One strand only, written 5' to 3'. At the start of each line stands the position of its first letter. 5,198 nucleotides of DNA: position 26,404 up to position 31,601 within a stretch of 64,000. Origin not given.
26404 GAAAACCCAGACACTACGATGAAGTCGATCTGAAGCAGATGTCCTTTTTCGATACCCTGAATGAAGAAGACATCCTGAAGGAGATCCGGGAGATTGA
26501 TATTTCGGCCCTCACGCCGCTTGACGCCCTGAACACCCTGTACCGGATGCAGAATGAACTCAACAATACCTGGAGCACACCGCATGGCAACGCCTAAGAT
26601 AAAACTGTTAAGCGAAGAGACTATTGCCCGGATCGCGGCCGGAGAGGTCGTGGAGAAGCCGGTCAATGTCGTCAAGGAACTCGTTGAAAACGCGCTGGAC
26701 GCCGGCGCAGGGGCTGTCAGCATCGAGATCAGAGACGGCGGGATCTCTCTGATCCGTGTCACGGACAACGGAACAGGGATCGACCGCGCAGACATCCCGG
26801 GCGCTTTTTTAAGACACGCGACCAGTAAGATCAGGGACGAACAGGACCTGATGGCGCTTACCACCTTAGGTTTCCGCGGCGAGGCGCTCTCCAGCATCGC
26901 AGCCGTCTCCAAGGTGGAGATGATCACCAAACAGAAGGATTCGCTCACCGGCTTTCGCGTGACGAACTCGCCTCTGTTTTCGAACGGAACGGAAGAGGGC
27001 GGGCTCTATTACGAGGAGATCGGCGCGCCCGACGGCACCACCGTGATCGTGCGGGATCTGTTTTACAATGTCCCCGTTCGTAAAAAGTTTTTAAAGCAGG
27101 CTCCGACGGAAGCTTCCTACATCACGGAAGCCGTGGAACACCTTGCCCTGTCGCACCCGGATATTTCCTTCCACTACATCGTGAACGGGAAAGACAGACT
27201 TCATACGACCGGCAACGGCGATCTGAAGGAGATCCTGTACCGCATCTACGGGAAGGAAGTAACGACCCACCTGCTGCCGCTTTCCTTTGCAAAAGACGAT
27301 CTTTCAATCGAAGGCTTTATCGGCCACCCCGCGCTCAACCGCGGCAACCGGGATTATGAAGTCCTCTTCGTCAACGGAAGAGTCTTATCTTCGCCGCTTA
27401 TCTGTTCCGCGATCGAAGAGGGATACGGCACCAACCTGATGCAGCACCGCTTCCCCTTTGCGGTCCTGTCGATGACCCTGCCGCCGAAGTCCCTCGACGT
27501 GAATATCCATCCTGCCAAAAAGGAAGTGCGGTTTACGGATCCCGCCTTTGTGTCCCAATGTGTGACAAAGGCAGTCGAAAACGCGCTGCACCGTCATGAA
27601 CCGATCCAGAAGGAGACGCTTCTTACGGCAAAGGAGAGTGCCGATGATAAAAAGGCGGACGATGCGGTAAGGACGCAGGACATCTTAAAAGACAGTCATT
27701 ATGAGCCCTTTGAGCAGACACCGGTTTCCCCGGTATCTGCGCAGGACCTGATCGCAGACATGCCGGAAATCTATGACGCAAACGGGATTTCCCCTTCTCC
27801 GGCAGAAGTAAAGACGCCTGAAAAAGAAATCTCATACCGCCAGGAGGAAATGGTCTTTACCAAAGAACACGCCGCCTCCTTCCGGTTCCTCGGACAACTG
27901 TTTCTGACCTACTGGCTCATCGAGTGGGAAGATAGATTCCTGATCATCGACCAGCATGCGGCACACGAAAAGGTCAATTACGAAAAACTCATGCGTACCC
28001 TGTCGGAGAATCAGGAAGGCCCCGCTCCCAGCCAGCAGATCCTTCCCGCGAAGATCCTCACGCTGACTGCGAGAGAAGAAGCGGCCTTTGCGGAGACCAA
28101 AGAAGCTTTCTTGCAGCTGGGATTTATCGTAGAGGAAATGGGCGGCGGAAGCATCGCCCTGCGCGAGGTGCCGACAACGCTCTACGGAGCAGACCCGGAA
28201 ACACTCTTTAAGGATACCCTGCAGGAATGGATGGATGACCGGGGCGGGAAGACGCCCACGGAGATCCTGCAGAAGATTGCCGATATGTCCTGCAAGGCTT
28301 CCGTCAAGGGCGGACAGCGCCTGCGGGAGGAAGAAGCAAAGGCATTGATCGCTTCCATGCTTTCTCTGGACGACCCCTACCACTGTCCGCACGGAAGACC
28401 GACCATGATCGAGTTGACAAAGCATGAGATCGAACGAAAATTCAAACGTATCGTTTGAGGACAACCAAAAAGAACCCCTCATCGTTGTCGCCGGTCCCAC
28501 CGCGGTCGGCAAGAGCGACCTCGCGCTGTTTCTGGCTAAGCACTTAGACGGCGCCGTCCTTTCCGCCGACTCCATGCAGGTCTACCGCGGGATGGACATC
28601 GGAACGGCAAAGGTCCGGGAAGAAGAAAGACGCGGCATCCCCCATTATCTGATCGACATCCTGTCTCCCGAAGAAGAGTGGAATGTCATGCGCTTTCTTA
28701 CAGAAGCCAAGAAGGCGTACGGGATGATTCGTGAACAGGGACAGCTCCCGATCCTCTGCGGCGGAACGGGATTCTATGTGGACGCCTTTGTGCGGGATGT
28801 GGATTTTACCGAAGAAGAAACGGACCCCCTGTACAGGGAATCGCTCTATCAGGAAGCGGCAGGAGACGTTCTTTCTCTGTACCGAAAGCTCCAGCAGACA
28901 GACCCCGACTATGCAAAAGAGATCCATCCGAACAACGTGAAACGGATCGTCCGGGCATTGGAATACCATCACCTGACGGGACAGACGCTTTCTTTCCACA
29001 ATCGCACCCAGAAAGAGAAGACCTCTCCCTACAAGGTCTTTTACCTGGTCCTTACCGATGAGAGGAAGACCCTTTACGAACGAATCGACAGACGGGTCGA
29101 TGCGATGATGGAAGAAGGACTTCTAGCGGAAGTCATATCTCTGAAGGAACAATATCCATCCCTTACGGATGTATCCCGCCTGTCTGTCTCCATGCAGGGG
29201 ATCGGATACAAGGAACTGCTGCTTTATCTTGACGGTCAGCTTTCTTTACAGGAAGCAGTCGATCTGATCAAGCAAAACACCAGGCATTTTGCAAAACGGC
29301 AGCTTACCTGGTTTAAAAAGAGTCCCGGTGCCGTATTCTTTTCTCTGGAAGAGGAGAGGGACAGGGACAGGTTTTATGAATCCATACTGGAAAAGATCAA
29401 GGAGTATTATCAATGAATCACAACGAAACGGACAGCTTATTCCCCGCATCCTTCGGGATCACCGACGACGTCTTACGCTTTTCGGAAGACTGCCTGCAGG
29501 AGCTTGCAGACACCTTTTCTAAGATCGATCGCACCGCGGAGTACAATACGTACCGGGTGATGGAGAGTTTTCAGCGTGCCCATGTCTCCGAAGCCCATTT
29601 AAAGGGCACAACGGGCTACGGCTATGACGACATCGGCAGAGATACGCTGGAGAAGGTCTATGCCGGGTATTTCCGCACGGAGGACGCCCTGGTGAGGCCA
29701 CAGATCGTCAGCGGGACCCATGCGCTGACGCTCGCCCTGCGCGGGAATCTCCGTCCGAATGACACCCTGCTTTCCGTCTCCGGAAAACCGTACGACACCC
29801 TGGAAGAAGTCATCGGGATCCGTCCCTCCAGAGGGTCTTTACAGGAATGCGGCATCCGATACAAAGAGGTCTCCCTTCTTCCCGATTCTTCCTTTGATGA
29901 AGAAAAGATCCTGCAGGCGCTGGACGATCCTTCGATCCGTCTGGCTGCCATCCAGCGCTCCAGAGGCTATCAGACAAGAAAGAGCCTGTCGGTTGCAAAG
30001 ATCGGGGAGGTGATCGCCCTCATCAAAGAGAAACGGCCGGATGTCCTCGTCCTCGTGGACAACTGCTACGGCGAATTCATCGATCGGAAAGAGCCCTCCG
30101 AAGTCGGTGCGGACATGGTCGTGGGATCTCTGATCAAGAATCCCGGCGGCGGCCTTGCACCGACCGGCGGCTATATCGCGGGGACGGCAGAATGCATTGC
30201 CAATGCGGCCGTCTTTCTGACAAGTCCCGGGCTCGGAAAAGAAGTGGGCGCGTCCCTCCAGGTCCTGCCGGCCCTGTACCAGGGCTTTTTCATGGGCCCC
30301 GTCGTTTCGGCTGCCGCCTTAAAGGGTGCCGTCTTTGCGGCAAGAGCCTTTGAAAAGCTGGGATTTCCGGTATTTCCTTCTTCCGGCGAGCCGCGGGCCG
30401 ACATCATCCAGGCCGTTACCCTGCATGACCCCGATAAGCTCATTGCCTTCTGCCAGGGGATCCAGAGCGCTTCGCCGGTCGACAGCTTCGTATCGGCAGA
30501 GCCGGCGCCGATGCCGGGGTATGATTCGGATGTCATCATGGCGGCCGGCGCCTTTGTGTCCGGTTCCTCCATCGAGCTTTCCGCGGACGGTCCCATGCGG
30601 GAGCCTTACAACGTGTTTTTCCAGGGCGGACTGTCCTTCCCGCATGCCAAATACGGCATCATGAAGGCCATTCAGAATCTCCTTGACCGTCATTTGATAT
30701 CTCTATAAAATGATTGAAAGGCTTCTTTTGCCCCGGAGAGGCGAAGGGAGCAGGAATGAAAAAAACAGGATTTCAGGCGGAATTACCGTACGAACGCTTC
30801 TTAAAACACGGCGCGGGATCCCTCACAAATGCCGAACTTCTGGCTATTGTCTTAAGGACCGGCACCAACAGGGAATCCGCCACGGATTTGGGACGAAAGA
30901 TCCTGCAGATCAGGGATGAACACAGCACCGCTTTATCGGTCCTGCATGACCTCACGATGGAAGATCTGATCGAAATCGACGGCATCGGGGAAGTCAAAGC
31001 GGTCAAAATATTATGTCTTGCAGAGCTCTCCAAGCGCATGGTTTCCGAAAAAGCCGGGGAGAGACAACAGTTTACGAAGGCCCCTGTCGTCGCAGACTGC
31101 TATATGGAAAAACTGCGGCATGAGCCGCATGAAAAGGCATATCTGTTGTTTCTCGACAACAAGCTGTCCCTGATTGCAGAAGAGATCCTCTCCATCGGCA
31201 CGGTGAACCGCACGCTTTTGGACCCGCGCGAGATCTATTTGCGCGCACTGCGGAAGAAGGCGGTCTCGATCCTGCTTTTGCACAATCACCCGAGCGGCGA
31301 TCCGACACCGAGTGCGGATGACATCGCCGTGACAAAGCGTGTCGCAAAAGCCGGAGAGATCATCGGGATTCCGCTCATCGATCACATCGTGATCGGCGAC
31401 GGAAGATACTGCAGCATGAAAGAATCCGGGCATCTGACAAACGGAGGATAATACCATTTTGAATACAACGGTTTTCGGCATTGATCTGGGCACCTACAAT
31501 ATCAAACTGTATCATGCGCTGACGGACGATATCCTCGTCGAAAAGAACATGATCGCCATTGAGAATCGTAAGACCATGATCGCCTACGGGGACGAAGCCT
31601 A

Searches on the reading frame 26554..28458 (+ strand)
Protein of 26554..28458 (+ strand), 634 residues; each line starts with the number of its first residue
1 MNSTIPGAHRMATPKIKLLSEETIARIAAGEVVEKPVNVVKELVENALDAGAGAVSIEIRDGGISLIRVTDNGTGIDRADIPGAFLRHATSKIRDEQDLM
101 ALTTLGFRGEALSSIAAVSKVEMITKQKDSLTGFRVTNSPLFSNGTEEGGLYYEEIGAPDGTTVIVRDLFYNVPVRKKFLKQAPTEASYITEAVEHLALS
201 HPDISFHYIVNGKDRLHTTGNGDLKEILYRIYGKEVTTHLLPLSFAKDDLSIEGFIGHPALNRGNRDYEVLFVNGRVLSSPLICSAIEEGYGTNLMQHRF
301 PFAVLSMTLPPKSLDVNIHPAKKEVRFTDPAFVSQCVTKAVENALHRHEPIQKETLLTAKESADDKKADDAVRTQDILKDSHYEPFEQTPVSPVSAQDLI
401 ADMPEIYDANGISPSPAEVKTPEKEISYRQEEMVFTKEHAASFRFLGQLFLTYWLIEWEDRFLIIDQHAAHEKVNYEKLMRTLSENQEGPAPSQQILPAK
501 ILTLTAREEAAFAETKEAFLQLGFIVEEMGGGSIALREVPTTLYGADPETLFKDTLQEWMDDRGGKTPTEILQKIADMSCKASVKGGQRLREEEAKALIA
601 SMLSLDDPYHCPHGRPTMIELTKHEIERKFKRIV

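Call 36: search_protein_families(library=pfam, proteins=[window:26554-28458:+], max_evalue=0.00001)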
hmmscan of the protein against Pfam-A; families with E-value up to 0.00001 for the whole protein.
window:26554-28458:+ (634 aa): 4 families
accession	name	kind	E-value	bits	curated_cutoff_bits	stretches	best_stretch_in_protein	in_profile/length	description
PF01119.25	DNA_mis_repair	-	3.5e-36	123.9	26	1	229-345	2-118/119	DNA mismatch repair protein, C-terminal domain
PF08676.16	MutL_C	-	1.9e-31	109.1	25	1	446-590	1-142/142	MutL C terminal dimerisation domain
PF13589.12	HATPase_c_3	-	1e-10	42.2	25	1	38-132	5-99/137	Histidine kinase-, DNA gyrase B-, and HSP90-like ATPase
PF02518.31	HATPase_c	-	8.6e-09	36.3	26.4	1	36-90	6-63/111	Histidine kinase-, DNA gyrase B-, and HSP90-like ATPase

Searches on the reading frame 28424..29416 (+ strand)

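Call 36: search_protein_families(library=pfam, proteins=[window:28424-29416:+], max_evalue=0.00001)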
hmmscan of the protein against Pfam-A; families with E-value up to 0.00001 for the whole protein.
window:28424-29416:+ (330 aa): 1 family
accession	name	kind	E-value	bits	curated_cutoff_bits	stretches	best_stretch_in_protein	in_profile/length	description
PF01715.23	IPPT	-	4.6e-88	295.4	23.6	1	52-299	1-242/243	IPP transferase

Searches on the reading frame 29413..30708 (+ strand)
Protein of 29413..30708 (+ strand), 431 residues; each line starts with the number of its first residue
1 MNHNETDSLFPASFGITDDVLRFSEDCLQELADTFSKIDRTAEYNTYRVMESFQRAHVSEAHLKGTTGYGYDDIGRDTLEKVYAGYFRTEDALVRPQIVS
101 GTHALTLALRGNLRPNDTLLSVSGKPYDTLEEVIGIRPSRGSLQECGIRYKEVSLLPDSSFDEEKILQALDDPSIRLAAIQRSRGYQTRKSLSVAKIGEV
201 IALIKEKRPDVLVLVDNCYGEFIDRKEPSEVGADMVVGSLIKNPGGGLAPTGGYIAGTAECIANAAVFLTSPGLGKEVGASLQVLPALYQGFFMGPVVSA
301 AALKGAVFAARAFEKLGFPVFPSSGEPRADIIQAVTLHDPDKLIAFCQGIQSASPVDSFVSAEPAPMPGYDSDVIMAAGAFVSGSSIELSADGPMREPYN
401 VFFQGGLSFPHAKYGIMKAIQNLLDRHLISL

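Call 36: search_protein_families(library=pfam, proteins=[window:29413-30708:+], max_evalue=0.00001)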
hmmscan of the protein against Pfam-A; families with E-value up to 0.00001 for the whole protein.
window:29413-30708:+ (431 aa): 1 family
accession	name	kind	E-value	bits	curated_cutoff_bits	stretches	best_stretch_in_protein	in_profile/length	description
PF06838.17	Met_gamma_lyase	-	4e-175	582.7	24.2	1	24-423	5-404/405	Methionine gamma-lyase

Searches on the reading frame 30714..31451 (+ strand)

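Call 36: search_protein_families(library=pfam, proteins=[window:30714-31451:+], max_evalue=0.00001)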
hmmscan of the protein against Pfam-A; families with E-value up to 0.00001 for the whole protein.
window:30714-31451:+ (245 aa): 2 families
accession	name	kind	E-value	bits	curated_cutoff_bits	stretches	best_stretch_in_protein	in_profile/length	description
PF04002.20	RadC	-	8.7e-43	145.6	22.1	1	124-239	5-120/121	RadC-like JAB domain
PF20582.4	UPF0758_N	-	2.9e-21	75.8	27.1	1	22-97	7-77/77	UPF0758 N-terminal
